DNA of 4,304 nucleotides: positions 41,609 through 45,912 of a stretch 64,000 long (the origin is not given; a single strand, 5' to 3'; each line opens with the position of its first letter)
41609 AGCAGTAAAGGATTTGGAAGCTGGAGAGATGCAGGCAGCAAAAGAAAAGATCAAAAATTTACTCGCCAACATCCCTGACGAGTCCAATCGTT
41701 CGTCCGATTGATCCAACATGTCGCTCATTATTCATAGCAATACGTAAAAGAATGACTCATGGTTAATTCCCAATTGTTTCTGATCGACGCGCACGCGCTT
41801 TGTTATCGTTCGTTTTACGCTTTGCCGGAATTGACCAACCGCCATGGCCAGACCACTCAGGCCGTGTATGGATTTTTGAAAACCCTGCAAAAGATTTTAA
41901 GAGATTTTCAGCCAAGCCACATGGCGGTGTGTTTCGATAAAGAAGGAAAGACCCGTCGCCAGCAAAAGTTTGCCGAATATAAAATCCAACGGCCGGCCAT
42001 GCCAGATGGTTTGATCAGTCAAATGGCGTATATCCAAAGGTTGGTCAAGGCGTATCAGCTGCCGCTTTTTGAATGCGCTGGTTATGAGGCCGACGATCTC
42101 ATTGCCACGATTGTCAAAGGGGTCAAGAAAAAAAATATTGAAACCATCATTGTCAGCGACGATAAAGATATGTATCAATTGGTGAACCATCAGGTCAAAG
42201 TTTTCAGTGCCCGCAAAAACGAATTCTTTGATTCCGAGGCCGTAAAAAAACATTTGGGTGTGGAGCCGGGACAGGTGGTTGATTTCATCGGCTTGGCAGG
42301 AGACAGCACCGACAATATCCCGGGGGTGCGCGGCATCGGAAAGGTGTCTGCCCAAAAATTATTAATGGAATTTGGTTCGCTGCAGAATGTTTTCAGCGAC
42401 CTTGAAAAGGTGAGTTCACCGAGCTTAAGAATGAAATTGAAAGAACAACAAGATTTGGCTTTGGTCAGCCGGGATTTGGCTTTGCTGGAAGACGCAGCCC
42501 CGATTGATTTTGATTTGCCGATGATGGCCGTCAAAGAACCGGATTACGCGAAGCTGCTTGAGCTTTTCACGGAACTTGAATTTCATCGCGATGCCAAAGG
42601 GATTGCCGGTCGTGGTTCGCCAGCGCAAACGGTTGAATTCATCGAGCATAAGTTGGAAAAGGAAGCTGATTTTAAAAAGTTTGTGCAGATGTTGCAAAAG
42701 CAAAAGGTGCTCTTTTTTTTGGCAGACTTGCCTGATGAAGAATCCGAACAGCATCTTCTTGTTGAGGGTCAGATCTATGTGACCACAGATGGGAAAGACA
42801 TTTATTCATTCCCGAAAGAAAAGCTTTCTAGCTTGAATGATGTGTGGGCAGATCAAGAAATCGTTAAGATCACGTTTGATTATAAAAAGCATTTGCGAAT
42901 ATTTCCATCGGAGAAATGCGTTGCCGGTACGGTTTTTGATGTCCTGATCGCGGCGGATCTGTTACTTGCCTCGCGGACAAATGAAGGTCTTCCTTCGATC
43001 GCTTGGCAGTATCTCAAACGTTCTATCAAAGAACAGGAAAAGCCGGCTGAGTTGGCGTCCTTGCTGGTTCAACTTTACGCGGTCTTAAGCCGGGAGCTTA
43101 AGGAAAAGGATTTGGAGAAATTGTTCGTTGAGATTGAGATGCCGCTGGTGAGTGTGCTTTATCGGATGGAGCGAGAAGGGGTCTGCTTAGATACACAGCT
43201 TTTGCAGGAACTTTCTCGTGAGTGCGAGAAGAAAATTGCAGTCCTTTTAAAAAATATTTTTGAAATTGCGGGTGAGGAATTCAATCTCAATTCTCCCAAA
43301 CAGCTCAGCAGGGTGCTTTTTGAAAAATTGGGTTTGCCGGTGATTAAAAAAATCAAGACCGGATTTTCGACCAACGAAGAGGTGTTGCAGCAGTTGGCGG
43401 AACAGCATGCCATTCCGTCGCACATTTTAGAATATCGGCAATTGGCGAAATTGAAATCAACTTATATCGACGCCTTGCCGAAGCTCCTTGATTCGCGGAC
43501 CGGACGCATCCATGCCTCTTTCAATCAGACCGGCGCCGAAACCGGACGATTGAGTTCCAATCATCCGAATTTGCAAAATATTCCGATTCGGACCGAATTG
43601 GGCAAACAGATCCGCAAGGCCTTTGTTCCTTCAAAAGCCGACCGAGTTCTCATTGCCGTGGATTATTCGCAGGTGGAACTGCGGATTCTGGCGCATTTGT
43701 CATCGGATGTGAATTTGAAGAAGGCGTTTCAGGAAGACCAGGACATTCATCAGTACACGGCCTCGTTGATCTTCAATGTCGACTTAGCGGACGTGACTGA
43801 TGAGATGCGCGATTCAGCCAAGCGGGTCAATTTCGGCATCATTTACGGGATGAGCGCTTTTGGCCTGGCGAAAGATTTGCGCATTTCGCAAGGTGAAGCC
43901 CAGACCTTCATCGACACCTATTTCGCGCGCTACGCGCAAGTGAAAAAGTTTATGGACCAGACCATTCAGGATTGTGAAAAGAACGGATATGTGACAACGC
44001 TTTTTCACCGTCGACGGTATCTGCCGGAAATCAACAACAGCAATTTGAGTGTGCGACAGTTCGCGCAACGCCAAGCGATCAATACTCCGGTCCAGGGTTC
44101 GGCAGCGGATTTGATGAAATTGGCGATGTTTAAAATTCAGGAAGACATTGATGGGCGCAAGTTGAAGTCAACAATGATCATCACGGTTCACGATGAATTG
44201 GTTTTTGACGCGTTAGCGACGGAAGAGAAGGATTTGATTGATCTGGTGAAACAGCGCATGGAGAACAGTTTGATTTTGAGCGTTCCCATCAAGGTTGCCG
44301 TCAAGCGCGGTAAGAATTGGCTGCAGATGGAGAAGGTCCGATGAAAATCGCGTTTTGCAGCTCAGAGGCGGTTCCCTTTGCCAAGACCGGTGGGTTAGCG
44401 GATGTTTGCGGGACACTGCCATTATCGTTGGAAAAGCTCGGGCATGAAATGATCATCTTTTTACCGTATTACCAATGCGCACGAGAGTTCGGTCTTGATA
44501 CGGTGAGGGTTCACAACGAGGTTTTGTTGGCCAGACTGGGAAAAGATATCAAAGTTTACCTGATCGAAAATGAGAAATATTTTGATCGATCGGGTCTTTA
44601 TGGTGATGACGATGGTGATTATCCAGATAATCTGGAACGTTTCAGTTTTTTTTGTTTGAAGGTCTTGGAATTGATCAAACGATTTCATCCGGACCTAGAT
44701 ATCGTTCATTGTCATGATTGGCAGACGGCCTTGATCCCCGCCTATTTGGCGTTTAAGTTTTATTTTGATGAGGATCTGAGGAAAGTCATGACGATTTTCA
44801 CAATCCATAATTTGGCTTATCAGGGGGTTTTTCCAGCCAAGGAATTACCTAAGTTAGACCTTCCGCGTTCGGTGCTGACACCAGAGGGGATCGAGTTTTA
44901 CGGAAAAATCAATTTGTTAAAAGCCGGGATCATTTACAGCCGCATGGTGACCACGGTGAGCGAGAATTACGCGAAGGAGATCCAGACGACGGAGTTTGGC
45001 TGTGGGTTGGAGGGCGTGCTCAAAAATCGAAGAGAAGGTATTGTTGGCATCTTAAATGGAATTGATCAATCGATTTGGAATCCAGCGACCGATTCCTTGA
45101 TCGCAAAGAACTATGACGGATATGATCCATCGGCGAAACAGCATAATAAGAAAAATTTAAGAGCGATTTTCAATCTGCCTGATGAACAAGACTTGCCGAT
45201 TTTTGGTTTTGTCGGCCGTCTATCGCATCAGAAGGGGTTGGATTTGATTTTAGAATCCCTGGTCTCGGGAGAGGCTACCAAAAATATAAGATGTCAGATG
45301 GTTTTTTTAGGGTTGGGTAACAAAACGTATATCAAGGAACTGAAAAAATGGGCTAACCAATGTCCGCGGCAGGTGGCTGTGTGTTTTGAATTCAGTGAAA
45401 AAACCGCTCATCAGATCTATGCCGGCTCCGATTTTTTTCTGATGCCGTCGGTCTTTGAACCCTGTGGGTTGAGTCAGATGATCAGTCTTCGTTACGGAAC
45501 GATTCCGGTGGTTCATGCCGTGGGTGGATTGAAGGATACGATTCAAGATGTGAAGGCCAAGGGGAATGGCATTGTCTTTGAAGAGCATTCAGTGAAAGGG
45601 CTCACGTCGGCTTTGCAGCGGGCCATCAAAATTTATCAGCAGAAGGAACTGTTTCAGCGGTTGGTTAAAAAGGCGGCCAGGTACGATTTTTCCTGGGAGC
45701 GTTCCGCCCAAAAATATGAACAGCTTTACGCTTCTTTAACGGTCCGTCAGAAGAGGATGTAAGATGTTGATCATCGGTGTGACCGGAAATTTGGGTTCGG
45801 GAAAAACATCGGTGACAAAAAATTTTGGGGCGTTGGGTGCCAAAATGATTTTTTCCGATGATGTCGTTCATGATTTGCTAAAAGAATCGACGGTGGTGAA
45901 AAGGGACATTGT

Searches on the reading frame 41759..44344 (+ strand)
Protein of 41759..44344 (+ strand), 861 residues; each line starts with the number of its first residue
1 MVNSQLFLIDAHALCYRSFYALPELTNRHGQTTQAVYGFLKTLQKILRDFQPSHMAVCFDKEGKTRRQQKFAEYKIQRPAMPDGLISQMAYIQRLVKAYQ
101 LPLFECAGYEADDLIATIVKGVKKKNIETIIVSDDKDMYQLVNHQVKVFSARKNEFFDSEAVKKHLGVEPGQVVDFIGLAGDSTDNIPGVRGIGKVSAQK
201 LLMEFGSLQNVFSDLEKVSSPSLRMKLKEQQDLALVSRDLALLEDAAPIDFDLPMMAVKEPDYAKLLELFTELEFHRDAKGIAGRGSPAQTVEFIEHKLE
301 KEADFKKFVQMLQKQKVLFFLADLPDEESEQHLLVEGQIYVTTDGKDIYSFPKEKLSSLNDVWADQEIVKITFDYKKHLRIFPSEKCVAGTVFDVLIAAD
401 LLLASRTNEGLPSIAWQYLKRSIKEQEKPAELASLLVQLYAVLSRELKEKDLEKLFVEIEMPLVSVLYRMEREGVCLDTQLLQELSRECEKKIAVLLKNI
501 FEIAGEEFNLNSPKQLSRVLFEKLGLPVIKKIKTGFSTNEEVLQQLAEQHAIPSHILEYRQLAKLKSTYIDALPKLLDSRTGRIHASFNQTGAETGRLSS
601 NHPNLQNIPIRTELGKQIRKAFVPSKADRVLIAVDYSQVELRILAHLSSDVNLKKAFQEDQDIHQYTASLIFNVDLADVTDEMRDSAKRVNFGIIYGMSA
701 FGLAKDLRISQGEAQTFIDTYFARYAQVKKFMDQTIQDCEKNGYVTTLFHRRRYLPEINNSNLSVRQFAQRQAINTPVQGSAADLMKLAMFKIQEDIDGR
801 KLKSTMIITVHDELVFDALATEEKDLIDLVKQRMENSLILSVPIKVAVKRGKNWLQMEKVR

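Call 20: search_protein_families(library=pfam, proteins=[window:41759-44344:+], max_evalue=0.00001)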
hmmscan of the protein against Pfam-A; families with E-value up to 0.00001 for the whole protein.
window:41759-44344:+ (861 aa): 3 families
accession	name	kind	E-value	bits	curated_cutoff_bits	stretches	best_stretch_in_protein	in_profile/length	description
PF00476.26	DNA_pol_A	-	6.1e-163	542.6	34.3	1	480-855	2-380/381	DNA polymerase family A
PF02739.22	5_3_exonuc_N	-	1.2e-54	184.8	34.3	1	6-167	2-164/164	5'-3' exonuclease, N-terminal resolvase-like domain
PF01367.25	5_3_exonuc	-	2.3e-26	92.6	40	1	168-263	1-96/97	5'-3' exonuclease, C-terminal SAM fold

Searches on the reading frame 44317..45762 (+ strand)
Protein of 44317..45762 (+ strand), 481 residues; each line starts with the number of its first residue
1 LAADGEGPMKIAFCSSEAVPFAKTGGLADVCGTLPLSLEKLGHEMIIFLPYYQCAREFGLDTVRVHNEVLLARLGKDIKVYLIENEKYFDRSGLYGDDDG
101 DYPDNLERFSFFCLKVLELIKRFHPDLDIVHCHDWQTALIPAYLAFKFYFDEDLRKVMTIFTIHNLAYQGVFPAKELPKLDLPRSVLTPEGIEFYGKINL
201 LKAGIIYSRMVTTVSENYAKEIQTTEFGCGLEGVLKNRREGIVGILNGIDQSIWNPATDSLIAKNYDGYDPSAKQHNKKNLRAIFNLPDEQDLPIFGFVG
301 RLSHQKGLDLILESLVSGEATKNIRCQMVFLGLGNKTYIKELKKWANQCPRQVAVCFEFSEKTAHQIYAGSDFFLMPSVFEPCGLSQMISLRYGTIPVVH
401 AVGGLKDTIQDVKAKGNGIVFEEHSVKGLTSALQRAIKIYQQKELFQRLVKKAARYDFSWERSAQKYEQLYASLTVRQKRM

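Call 20: search_protein_families(library=pfam, proteins=[window:44317-45762:+], max_evalue=0.00001)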
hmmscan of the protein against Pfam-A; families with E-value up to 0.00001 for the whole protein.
window:44317-45762:+ (481 aa): 4 families
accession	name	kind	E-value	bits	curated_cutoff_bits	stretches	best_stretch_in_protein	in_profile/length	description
PF08323.17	Glyco_transf_5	-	1e-79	268.1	22.7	1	10-236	1-238/239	Starch synthase catalytic domain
PF00534.26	Glycos_transf_1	-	5.7e-20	72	26.4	1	288-453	10-169/172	Glycosyl transferases group 1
PF13692.12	Glyco_trans_1_4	-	1.1e-13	52.1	27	1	294-437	2-140/142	Glycosyl transferases group 1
PF13439.12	Glyco_transf_4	-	4.1e-07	30.6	28.5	1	104-221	52-147/170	Glycosyltransferase Family 4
